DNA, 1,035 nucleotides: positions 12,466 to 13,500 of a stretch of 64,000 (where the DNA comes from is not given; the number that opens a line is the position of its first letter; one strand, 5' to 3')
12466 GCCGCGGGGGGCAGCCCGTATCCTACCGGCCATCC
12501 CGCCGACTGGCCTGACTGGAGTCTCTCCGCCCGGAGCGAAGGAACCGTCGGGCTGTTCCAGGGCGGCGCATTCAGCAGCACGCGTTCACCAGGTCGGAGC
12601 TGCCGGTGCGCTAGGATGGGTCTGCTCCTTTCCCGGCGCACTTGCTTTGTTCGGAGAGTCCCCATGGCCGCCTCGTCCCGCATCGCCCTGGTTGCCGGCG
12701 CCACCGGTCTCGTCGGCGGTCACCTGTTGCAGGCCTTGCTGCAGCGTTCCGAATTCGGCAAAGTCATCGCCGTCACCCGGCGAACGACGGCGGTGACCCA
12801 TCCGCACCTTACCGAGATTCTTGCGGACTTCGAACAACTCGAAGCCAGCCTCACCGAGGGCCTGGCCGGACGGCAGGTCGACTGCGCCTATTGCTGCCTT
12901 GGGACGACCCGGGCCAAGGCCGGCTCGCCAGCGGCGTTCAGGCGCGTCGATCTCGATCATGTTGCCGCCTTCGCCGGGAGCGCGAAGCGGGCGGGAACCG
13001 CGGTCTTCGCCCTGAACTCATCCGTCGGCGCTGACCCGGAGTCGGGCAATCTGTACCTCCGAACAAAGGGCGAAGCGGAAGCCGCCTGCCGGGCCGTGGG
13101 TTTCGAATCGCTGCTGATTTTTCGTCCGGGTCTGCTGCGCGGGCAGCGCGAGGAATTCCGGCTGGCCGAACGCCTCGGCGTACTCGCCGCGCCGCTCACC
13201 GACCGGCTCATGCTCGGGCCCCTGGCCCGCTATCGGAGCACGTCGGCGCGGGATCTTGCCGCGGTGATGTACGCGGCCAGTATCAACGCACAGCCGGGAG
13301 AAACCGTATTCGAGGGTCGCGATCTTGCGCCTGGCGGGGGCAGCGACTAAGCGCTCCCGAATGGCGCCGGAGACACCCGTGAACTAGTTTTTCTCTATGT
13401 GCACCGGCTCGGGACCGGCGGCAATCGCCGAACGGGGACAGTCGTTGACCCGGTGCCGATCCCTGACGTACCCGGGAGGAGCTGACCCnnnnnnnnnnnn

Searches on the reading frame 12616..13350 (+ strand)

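Call 5: search_protein_families(library=pfam, proteins=[window:12616-13350:+], max_evalue=0.01)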
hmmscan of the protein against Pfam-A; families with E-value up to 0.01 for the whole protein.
window:12616-13350:+ (244 aa): 4 families
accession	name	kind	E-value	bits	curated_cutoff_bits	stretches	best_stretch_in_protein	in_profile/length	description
PF13460.12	NAD_binding_10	-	7.6e-09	36.1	27.2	1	28-177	1-149/184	NAD(P)H-binding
PF01370.27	Epimerase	-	2.5e-08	34.1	20.9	1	24-137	1-116/240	NAD dependent epimerase/dehydratase family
PF07993.18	NAD_binding_4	-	2.4e-05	24.1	20.1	1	26-59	1-35/258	Male sterility protein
PF01118.30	Semialdhyde_dh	-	0.00065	20.5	26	1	26-106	4-85/121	Semialdehyde dehydrogenase, NAD binding domain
